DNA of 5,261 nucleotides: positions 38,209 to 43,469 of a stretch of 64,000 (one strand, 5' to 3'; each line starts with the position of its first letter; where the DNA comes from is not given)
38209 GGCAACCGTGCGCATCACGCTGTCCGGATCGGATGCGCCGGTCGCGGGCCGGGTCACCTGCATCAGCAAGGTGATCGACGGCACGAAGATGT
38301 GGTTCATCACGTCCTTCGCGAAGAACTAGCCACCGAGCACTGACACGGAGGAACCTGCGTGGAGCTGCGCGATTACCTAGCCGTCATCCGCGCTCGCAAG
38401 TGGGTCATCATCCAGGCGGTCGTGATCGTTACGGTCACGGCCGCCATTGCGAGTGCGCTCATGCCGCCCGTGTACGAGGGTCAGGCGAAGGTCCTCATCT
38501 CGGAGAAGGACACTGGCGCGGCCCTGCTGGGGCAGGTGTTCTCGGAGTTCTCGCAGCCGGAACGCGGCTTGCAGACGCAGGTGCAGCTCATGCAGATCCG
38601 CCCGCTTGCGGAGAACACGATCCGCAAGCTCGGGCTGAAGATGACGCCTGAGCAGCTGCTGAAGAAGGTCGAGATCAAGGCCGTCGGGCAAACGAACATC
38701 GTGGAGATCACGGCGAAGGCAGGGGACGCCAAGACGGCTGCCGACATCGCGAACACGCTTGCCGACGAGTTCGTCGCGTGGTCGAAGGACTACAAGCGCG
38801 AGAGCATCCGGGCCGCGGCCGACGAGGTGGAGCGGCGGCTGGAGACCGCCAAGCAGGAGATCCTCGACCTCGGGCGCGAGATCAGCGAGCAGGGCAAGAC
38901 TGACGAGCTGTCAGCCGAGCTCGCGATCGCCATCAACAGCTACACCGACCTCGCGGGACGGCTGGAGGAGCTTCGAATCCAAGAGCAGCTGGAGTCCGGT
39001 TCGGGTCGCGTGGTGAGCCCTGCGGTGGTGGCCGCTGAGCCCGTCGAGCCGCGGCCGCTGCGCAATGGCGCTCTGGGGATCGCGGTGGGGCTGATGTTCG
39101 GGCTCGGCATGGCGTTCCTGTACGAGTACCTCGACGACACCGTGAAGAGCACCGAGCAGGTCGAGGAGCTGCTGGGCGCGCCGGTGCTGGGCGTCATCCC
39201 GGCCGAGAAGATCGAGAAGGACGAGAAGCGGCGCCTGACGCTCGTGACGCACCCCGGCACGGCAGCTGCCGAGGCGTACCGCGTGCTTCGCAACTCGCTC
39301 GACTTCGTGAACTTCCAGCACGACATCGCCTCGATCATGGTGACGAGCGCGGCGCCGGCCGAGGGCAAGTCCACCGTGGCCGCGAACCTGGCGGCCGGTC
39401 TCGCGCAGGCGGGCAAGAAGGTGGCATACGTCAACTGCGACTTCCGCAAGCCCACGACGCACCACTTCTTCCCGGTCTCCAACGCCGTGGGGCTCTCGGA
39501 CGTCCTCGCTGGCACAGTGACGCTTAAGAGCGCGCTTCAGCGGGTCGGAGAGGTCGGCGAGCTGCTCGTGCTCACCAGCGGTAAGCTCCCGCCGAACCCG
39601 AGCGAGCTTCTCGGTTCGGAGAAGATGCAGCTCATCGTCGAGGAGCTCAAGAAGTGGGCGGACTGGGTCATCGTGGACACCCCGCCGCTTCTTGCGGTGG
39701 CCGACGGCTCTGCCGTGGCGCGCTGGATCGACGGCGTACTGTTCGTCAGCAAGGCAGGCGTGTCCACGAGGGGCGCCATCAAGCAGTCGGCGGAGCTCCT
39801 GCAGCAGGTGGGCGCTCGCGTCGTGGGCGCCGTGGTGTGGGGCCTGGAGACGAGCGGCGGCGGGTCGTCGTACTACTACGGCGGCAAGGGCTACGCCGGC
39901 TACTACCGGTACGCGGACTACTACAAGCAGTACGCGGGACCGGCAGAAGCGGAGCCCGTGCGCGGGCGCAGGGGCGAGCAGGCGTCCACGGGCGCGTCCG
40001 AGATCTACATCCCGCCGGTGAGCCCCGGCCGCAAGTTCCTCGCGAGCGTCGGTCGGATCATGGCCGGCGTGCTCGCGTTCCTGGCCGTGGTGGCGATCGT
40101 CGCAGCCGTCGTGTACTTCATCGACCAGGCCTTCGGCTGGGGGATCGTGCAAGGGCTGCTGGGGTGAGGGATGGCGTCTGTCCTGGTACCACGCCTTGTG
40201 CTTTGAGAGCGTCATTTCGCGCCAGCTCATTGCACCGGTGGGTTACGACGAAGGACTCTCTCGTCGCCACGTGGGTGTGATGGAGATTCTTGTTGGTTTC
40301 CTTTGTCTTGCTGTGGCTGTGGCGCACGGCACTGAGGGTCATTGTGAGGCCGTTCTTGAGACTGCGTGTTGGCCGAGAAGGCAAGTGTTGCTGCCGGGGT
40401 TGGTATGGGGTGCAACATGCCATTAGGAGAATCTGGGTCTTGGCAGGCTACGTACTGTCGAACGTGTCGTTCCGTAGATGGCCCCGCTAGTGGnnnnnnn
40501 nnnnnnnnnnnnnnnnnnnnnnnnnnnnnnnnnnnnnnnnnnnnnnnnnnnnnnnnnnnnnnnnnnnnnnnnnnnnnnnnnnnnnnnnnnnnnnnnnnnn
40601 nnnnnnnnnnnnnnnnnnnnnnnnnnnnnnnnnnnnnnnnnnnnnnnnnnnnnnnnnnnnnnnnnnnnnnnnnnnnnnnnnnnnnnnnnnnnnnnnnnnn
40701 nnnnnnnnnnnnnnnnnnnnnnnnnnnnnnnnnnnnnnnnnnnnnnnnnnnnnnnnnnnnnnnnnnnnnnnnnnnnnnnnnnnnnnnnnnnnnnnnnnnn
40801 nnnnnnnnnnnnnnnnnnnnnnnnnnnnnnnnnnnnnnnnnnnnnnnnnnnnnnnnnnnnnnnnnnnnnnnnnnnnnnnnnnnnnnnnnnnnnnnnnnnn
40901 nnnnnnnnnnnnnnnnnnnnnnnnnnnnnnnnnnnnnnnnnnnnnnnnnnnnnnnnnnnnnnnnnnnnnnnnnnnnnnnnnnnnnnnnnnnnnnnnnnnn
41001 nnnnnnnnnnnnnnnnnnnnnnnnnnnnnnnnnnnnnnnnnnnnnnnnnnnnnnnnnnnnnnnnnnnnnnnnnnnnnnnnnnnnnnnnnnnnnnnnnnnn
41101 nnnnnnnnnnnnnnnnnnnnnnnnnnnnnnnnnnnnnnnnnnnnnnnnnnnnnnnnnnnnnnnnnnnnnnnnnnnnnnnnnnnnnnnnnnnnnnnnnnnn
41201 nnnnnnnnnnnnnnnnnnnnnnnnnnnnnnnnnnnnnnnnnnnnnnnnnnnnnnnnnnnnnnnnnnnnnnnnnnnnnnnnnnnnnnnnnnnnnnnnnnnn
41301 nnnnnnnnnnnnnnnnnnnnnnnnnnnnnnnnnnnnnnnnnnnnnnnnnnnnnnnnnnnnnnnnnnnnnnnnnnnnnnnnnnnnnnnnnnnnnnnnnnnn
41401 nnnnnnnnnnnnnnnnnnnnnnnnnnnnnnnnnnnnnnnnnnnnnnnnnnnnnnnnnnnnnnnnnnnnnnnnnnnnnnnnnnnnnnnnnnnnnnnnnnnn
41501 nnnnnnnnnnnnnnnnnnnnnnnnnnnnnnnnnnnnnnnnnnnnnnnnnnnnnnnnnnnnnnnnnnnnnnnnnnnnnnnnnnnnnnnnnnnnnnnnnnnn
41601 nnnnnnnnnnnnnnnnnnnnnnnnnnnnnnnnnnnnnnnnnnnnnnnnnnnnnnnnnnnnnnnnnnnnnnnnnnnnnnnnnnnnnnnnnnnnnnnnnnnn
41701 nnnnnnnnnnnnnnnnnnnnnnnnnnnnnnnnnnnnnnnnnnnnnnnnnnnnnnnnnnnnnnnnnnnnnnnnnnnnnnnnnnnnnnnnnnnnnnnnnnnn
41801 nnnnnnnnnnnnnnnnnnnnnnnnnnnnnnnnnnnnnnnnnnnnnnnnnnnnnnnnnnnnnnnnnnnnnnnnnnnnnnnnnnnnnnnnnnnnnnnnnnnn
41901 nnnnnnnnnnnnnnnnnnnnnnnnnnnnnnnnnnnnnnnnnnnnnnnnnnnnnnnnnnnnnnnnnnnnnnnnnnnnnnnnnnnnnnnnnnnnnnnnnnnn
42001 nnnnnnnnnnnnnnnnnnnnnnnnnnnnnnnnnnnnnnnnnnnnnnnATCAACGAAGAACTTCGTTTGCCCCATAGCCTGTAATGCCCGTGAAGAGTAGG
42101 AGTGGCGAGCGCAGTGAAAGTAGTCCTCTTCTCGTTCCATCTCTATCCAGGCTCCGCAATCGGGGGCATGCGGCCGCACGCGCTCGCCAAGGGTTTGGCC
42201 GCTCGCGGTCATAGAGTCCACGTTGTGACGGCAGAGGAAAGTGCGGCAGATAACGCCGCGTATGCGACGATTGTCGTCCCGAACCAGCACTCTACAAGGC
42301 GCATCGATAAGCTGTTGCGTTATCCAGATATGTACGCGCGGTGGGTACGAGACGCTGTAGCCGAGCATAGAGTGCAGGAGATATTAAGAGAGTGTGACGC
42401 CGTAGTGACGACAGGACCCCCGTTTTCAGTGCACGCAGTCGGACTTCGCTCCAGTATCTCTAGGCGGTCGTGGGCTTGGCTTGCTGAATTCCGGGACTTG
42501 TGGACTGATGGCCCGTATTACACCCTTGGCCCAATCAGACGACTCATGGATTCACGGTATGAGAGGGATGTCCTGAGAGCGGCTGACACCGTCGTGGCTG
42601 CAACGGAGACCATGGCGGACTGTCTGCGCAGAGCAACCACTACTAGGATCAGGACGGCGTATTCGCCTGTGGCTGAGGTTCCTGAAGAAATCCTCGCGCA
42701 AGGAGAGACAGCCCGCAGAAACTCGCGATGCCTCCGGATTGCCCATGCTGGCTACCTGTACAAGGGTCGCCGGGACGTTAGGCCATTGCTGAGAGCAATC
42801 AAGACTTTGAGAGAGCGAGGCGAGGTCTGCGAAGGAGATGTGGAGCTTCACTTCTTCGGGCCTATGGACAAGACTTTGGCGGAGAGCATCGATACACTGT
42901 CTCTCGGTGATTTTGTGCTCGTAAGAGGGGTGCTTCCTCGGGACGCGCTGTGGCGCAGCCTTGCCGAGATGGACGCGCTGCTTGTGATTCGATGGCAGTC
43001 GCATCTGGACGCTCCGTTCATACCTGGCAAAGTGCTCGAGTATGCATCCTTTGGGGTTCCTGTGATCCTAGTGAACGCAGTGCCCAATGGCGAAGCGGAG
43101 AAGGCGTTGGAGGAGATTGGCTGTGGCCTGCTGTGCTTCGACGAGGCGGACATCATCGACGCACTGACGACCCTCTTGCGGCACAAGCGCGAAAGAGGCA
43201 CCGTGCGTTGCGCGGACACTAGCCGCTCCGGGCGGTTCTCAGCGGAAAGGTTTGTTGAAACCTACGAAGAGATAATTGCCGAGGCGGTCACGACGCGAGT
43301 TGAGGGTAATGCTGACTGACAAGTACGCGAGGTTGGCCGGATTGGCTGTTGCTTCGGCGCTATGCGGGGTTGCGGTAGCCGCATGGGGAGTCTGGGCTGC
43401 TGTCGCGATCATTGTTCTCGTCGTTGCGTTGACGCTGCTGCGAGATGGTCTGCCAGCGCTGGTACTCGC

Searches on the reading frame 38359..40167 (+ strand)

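Call 9: search_protein_families(library=pfam, proteins=[window:38359-40167:+], max_evalue=0.001)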
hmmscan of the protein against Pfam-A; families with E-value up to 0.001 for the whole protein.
window:38359-40167:+ (602 aa): 7 families
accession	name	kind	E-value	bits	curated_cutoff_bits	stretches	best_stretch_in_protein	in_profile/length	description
PF13614.12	AAA_31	-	6.5e-09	36.4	27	1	336-452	14-136/177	AAA domain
PF02706.20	Wzz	-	1e-08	35.8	25.5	1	2-91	4-91/91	Chain length determinant protein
PF01656.29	CbiA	-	4.6e-08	33.5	25.4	1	326-373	1-44/125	CobQ/CobB/MinD/ParA nucleotide binding domain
PF13807.11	GNVR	-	1.3e-07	31.8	27.7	1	193-254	18-79/82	G-rich domain on putative tyrosine kinase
PF10609.15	ParA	-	2.7e-06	27.5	27.1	1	326-492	6-171/246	NUBPL iron-transfer P-loop NTPase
PF09140.17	MipZ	-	3.4e-06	27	20.7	1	334-442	11-108/262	ATPase MipZ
PF00142.24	Fer4_NifH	-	2.1e-05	24.6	25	0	336-371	12-47/271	4Fe-4S iron sulfur cluster binding proteins, NifH/frxC family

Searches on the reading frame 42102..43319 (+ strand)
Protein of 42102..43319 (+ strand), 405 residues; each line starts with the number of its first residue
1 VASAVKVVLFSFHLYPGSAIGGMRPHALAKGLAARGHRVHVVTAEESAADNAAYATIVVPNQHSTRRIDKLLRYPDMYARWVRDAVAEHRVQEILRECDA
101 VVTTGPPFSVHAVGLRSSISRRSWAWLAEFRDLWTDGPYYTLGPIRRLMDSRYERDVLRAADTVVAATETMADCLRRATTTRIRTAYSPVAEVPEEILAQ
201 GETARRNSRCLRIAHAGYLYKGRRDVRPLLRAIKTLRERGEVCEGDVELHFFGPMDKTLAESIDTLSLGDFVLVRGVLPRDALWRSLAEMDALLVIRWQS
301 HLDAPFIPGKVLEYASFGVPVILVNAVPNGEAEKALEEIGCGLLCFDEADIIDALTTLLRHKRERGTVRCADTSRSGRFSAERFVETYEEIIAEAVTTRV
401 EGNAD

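Call 9: search_protein_families(library=pfam, proteins=[window:42102-43319:+], max_evalue=0.001)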
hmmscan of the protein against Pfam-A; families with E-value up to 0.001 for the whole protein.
window:42102-43319:+ (405 aa): 4 families
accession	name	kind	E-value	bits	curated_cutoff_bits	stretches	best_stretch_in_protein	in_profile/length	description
PF13579.12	Glyco_trans_4_4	-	2.7e-11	44.5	29.7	1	26-186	8-153/158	Glycosyl transferase 4-like domain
PF13439.12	Glyco_transf_4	-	6.2e-10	39.8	28.5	1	26-187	9-163/170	Glycosyltransferase Family 4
PF13692.12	Glyco_trans_1_4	-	8.4e-09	36.3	27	1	212-360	3-141/142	Glycosyl transferases group 1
PF00534.26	Glycos_transf_1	-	6.3e-06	26.3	26.4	1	228-362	32-159/172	Glycosyl transferases group 1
